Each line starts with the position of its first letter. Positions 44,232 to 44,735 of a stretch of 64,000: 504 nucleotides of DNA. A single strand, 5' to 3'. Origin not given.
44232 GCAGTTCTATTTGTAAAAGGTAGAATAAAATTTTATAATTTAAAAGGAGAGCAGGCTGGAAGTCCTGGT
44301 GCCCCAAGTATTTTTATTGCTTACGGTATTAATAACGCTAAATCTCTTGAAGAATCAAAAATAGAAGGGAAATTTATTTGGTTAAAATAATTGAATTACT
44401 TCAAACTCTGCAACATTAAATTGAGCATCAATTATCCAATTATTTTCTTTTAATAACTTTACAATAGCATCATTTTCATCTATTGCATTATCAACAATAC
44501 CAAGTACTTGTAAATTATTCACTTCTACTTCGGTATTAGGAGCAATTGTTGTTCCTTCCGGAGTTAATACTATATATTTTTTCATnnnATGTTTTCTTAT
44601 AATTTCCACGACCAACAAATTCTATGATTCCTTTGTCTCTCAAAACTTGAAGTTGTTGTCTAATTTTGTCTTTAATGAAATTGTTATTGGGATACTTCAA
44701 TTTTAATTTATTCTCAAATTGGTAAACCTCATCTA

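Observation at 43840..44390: Phage-type N6-adenine methyltransferase convergently overlapping a methyl-adenine-dependent nuclease operon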

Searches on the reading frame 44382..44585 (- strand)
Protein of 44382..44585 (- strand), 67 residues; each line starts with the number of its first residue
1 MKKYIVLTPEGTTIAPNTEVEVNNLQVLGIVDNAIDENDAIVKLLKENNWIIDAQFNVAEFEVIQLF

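Call 3: search_protein_families(library=pfam, proteins=[window:44382-44585:-], max_evalue=0.01)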
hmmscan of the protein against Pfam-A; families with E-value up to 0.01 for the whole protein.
window:44382-44585:- (67 aa): 0 families

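Call 4: search_protein_families(library=ncbifam, proteins=[window:44382-44585:-], max_evalue=0.01)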
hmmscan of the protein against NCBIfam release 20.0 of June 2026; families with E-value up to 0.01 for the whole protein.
window:44382-44585:- (67 aa): 0 families

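Call 7: search_solved_structures(query=window:44382-44585:-, max_evalue=10)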
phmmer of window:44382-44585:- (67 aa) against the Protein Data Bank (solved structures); distinct sequences matched with E-value up to 10: 3.
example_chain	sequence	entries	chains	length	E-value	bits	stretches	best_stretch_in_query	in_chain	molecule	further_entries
3rgc_A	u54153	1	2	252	0.078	16.3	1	15-54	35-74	Possible periplasmic protein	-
7nmi_B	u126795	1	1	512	0.99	12.8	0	29-63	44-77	S100P-ANXA2 chimera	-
7d2s_A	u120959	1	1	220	1.3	12.5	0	5-43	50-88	Ras suppressor protein 1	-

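Call 13: search_protein_families(library=padloc, proteins=[window:44382-44585:-], max_evalue=0.01)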
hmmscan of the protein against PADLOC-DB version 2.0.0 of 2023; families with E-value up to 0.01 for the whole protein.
window:44382-44585:- (67 aa): 0 families

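Call 14: search_protein_families(library=pfam, proteins=[window:44382-44585:-], max_evalue=10)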
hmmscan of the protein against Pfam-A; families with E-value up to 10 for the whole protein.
window:44382-44585:- (67 aa): 0 families

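Call 37: find_homologous_proteins(query=window:44382-44585:-, max_evalue=0.001)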
Query window:44382-44585:- (67 aa): 106 proteins with E <= 0.001 among 106 candidates.
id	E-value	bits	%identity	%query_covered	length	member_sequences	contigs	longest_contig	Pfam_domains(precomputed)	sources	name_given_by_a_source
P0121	4.8e-35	135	100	100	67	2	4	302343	PF27350.1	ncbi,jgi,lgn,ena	-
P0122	8.1e-27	109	79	100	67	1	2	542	PF27350.1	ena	-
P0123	2.5e-26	108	78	100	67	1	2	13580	PF27350.1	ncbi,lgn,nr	ncbi:MAG: hypothetical protein KBG11_07650 [Bacteroidia bacterium]|nr:hypothetical protein [Bacteroi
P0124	2.8e-26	107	78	100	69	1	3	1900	PF27350.1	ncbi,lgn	-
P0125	4.6e-26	107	78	100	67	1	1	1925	PF27350.1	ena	-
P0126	1.5e-25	105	76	100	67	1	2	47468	PF27350.1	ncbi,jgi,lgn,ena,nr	ncbi:MAG: hypothetical protein Q8R57_16465 [Bacteroidota bacterium]|nr:hypothetical protein [Bactero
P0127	1.7e-25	105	76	100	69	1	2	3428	PF27350.1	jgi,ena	-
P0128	1.1e-24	102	76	100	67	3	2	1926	PF27350.1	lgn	-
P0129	1.5e-24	102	75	100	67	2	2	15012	PF27350.1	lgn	-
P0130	2.7e-24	101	71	99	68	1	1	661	PF27350.1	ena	-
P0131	2.7e-24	101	71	99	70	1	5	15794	PF27350.1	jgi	jgi:hypothetical protein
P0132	3.2e-24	101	76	100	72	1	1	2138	PF27350.1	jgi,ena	-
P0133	4.6e-24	100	76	99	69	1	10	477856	PF27350.1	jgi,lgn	jgi:hypothetical protein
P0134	5.2e-24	100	73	100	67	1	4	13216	PF27350.1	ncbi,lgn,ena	-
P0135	5.7e-24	100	73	100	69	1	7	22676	PF27350.1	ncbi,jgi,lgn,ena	jgi:hypothetical protein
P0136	6.3e-24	100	71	99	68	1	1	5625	PF27350.1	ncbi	-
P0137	6.8e-24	100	75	100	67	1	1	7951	PF27350.1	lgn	-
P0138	1.1e-23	99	72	100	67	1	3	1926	PF27350.1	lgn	-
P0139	1.2e-23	99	72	100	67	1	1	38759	PF27350.1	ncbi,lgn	-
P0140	1.2e-23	99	75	100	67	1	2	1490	PF27350.1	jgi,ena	-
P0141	1.3e-23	99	72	100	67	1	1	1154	PF27350.1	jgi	-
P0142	1.3e-23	99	80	91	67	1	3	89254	PF27350.1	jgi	jgi:hypothetical protein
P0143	2.7e-23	98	70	100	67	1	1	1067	PF27350.1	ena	-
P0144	3.4e-23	98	73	100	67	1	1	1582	PF27350.1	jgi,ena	-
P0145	3.7e-23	98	72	100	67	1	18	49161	PF27350.1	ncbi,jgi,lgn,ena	jgi:hypothetical protein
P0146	4.1e-23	97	73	100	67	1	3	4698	PF27350.1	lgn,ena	-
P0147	4.2e-23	97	72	100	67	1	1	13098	PF27350.1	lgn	-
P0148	4.2e-23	97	72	100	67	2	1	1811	PF27350.1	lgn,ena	-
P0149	4.6e-23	97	69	100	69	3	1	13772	PF27350.1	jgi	jgi:hypothetical protein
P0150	5.2e-23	97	72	100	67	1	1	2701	PF27350.1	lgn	-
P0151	6.0e-23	97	79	91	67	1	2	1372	PF27350.1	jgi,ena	jgi:hypothetical protein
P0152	6.9e-23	97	70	100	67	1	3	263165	PF27350.1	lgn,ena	-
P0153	7.4e-23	97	69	100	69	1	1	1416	PF27350.1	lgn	-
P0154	7.6e-23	97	70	100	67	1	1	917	PF27350.1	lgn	-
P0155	7.7e-23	97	73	99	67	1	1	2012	PF27350.1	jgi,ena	-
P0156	8.4e-23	96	70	100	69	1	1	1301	PF27350.1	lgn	-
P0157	8.7e-23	96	69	100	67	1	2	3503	PF27350.1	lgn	-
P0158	1.1e-22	96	70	100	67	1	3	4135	PF27350.1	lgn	-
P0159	1.1e-22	96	70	100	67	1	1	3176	PF27350.1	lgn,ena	-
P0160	1.1e-22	96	77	91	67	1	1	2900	PF27350.1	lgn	-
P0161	1.3e-22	96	69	100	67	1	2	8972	PF27350.1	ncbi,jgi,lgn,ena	ncbi:MAG: hypothetical protein WCY89_07865 [Flavobacteriaceae bacterium]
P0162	1.4e-22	96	69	100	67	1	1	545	PF27350.1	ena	-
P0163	2.2e-22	95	72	100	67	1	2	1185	PF27350.1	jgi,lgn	-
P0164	2.4e-22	95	70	100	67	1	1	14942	PF27350.1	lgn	-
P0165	2.5e-22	95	70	100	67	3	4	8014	PF27350.1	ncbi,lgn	-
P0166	3.1e-22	95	74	91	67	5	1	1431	PF27350.1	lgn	-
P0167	3.3e-22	95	70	100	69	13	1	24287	PF27350.1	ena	-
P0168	4.0e-22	94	69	100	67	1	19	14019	PF27350.1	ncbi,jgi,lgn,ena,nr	ncbi:MAG: hypothetical protein COW67_13195 [Flavobacteriales bacterium CG18_big_fil_WC_8_21_14_2_50_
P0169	4.5e-22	94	73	99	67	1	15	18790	PF27350.1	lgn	-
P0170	5.6e-22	94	69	91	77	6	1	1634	PF27350.1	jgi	-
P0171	5.7e-22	94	69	100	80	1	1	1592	PF27350.1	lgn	-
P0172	6.1e-22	94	69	100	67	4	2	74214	PF27350.1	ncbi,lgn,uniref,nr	ncbi:hypothetical protein [Pedobacter glucosidilyticus]|uniref:hypothetical protein n=1 Tax=Pedobact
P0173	6.2e-22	94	69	100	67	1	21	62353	PF27350.1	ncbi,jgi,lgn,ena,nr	ncbi:MAG: hypothetical protein PHC38_12030 [Weeksellaceae bacterium]|nr:hypothetical protein [Weekse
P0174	8.2e-22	93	69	100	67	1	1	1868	PF27350.1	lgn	-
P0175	9.5e-22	93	70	100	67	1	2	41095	PF27350.1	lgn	-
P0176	1.2e-21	93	67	100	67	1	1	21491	PF27350.1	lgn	-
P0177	1.2e-21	93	67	100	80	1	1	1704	PF27350.1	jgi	jgi:hypothetical protein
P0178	1.3e-21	93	70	100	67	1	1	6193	PF27350.1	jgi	jgi:hypothetical protein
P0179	1.3e-21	93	69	100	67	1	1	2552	PF27350.1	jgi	-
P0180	1.4e-21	93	67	100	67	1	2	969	PF27350.1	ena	-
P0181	1.5e-21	93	69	100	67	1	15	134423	PF27350.1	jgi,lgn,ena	jgi:hypothetical protein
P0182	1.7e-21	92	67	100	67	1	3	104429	PF27350.1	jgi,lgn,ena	-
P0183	1.9e-21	92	67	100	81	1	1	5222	PF27350.1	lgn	-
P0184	1.9e-21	92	71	99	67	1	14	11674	PF27350.1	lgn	-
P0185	2.1e-21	92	67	100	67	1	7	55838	PF27350.1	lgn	-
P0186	2.1e-21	92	69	100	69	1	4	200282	PF27350.1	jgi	jgi:hypothetical protein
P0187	2.2e-21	92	69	100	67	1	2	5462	PF27350.1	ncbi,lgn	ncbi:MAG: hypothetical protein ACK4UK_09260 [Flavobacterium sp.]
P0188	2.5e-21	92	69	100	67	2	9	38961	PF27350.1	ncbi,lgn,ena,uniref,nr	ncbi:MAG: hypothetical protein J0M25_04685 [Flavobacteriales bacterium]|uniref:hypothetical protein 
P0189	3.3e-21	91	67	100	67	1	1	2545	PF27350.1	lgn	-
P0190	3.7e-21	91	69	100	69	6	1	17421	PF27350.1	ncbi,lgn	-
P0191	4.0e-21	91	67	100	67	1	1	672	PF27350.1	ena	-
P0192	4.1e-21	91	70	100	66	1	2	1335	PF27350.1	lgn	-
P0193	5.0e-21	91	69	100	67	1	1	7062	PF27350.1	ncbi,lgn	-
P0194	5.5e-21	91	67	100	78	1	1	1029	PF27350.1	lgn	-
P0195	5.7e-21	91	67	100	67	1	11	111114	PF27350.1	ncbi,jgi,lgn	jgi:hypothetical protein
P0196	5.8e-21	91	67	100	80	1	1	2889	PF27350.1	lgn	-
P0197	6.8e-21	90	64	100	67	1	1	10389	PF27350.1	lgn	-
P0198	6.8e-21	90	69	100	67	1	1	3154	PF27350.1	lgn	-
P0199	7.9e-21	90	66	100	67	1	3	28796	PF27350.1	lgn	-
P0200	8.7e-21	90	63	100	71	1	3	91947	PF27350.1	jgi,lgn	jgi:hypothetical protein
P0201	8.7e-21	90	69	100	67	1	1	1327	PF27350.1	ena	-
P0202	9.9e-21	90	74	91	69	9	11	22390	PF27350.1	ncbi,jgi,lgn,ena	jgi:hypothetical protein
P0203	1.6e-20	89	70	99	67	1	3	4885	PF27350.1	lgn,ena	-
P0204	1.9e-20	89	72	91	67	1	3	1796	PF27350.1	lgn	-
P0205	2.4e-20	89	67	100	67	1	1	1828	PF27350.1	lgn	-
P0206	2.4e-20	89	74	91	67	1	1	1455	PF27350.1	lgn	-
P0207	3.3e-20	88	66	100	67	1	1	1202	PF27350.1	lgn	-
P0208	3.6e-20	88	70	91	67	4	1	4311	PF27350.1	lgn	-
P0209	6.5e-20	87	63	100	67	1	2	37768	PF27350.1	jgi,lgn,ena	jgi:hypothetical protein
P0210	6.8e-20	87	63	100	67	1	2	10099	PF27350.1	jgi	jgi:hypothetical protein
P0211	1.7e-19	86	61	100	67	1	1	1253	PF27350.1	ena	-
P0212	1.7e-19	86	74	91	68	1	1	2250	PF27350.1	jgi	-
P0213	2.0e-19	86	74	91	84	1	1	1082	PF27350.1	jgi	jgi:hypothetical protein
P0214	2.1e-19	86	66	100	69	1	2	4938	PF27350.1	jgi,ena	jgi:hypothetical protein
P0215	2.6e-19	85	66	91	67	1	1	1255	PF27350.1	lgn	-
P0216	2.6e-19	85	67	100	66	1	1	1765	PF27350.1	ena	-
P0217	7.5e-19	84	72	91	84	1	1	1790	PF27350.1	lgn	-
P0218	1.4e-18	83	72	91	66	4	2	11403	PF27350.1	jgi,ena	jgi:hypothetical protein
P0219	7.6e-18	81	64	100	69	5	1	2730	PF27350.1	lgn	-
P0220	1.2e-17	80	58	100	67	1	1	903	PF27350.1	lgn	-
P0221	2.2e-17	79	60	100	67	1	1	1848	PF27350.1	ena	-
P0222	4.7e-17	78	62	91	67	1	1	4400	PF27350.1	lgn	-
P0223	1.1e-15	74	62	99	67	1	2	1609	PF27350.1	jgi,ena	jgi:hypothetical protein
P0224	4.2e-15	72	55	100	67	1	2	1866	PF27350.1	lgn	-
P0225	6.3e-15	72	71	82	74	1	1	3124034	PF27350.1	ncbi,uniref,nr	ncbi:hypothetical protein H9X57_15460 [Flavobacterium piscinae]|uniref:hypothetical protein n=1 Tax=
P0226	1.4e-14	71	59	91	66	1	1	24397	PF27350.1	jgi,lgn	jgi:hypothetical protein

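Call 46: predict_structure(alignment_id=A2)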
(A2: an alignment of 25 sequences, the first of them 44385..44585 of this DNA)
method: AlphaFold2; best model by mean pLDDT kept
length: 67 residues; sequences in the alignment: 25
mean_pLDDT: 90.3   pTM: 0.73
mean pLDDT of the five models: 90.3, 88.0, 87.2, 84.4, 82.9
residues with pLDDT >= 90: 43; 70-90: 24; 50-70: 0; < 50: 0
segments of 3 or more residues with pLDDT < 50: none
pLDDT, mean of each block of 10 residues (from residue 1): 93 78 88 96 95 88 94
secondary structure, 60 per line:
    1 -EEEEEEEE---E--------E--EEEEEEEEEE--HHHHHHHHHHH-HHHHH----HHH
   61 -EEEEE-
elements in order: E2-9 E25-34 H37-47 H49-53 E62-66

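Call 49: fold_search(model_id=the predicted structure, library=pdb)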
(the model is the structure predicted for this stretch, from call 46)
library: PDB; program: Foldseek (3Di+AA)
matches with E <= 10: 72; with E <= 0.001: 0
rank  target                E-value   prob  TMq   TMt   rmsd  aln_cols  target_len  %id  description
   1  1twj_C                1.4e+00  0.08  0.28  0.25   6.9        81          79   12  Crystal Structure of B. subtilis PurS P21 Crystal Form (released 2004-08-31)
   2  2yx5                  1.5e+00  0.08  0.28  0.25   7.0        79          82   15  Crystal Structure of Methanocaldococcus jannaschii PurS, One of the Subunits of Formylglycinamide Ribonucleotide Amidotr (released 2007-10-30)
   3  7jxa_B                1.7e+00  0.03  0.20  0.05  11.6        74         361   11  CRYSTAL STRUCTURE OF NATIVE BOVINE ARRESTIN 1 IN COMPLEX WITH INOSITOL 1,4,5-TRIPHOSPHATE (released 2021-10-13)
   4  8j8z_A                2.2e+00  0.03  0.20  0.07  10.9        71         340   10  Structure of beta-arrestin1 in complex with D6Rpp (released 2023-12-27)
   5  7f1x_D                2.3e+00  0.03  0.19  0.06  11.3        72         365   14  X-ray crystal structure of visual arrestin complexed with inositol 1,4,5-triphosphate (released 2021-10-27)
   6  7f1w_D                2.8e+00  0.03  0.21  0.06  11.3        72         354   14  X-ray crystal structure of visual arrestin complexed with inositol hexaphosphate (released 2021-10-27)
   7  7f1w_B                3.0e+00  0.02  0.21  0.06  11.1        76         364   13  X-ray crystal structure of visual arrestin complexed with inositol hexaphosphate (released 2021-10-27)
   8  9mu3_C                3.2e+00  0.14  0.28  0.21   3.4        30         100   20  SaPI1 neck structure (released 2025-05-07)
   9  2zw2_A                3.2e+00  0.04  0.27  0.25   6.3        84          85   12  Crystal Structure of Formylglycinamide Ribonucleotide Amidotransferase III from SULFOLOBUS TOKODAII (STPURS) (released 2009-11-17)
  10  7f1x_B                3.2e+00  0.01  0.19  0.05  11.6        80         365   11  X-ray crystal structure of visual arrestin complexed with inositol 1,4,5-triphosphate (released 2021-10-27)
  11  8q7z_BS               3.4e+00  0.15  0.44  0.22   5.8        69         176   10  Structure of the G. gallus 80S non-rotated ribosome (released 2024-08-28)
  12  6jpt                  3.6e+00  0.08  0.33  0.21  10.3        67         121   15  Crystal structure of human PAC3 homodimer (trigonal form) (released 2019-05-29)
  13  1twj_A                3.6e+00  0.04  0.27  0.24   7.0        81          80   12  Crystal Structure of B. subtilis PurS P21 Crystal Form (released 2004-08-31)
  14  7mp0_B                3.6e+00  0.02  0.20  0.05  11.3        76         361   14  CRYSTAL STRUCTURE OF NATIVE BOVINE ARRESTIN 1 IN COMPLEX WITH 1D-MYO-INOSITOL 5-DIPHOSPHATE PENTAKISPHOSPHATE (5-PP IP (released 2021-10-13)
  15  7r0c_C                3.8e+00  0.02  0.23  0.07  10.8        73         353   10  Structure of the AVP-V2R-arrestin2-ScFv30 complex (released 2022-09-14)
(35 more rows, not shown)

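Call 54: fold_search(model_id=the predicted structure, library=viral)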
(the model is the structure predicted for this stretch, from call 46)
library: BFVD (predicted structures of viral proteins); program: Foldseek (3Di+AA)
matches with E <= 10: 407; with E <= 0.001: 0
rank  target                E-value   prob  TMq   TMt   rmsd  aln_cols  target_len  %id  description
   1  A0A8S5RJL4            1.9e-01  0.47  0.40  0.31   7.1        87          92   14  DUF7336 domain-containing protein [virus sp. ctHG14]
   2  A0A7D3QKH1            2.0e-01  0.51  0.42  0.40   5.1        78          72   12  (no name in the UniProt tables at hand)
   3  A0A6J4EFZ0            2.2e-01  0.84  0.47  0.52   6.3        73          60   20  Uncharacterized protein [Escherichia phage O18-011]
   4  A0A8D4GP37            2.4e-01  0.35  0.37  0.24   7.1        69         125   22  (no name in the UniProt tables at hand)
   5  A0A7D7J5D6            2.6e-01  0.60  0.42  0.48   4.4        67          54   13  (no name in the UniProt tables at hand)
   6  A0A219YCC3            2.6e-01  0.35  0.35  0.33   7.4        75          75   16  Uncharacterized protein [Aeromonas phage 65.2]
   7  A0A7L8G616            3.5e-01  0.84  0.52  0.52   3.9        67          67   12  (no name in the UniProt tables at hand)
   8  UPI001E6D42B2         3.5e-01  0.75  0.47  0.47   4.5        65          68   22  (no name look-up for this kind of identifier)
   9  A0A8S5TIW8            3.5e-01  0.57  0.44  0.46   5.0        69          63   22  Uncharacterized protein [Siphoviridae sp. ctIEo13]
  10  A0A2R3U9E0            3.8e-01  0.18  0.27  0.29   6.9        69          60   12  Uncharacterized protein [Salmonella phage vB_SenS_PHB07]
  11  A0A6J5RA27            4.5e-01  0.63  0.48  0.43   4.6        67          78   13  Uncharacterized protein [uncultured Caudovirales phage]
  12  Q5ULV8                4.5e-01  0.38  0.36  0.32   7.0        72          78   19  Orf6 [Lactobacillus phage LP65]
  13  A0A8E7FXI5            4.8e-01  0.33  0.39  0.39   5.2        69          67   20  (no name in the UniProt tables at hand)
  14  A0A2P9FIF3            4.8e-01  0.28  0.36  0.38   7.7        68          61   15  (no name in the UniProt tables at hand)
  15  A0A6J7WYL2            5.2e-01  0.54  0.43  0.50   4.2        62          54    5  Uncharacterized protein [uncultured Caudovirales phage]
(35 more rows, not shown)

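Call 106: search_protein_representatives(alignment_id=A2)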
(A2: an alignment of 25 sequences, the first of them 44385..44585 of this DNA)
Query: 25 sequences, 67 profile positions. Proteins with E-value up to 0.001 (for the whole library): 333; up to 1e-10: 61; up to 1e-30: 1. The best 150 are listed.
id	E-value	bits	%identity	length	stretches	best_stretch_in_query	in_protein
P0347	2.0e-31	123.5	-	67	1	1-67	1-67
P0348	9.1e-30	118.2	-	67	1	1-67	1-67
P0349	1.5e-29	117.5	-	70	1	1-66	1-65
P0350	4.8e-29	115.9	-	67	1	1-67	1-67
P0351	2.1e-25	104.2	-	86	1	1-63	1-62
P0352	5.2e-25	103.0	-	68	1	1-67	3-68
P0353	9.4e-20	86.1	-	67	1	1-66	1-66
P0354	8.1e-17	76.7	-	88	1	1-66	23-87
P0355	9.2e-17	76.5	-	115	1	2-67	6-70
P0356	1.7e-16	75.7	-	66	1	1-66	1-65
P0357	2.1e-16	75.4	-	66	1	3-66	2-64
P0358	2.3e-16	75.2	-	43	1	25-66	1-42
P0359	1.4e-15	72.7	-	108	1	3-67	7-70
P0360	2.2e-15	72.1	-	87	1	1-67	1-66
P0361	5.3e-15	70.9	-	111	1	1-66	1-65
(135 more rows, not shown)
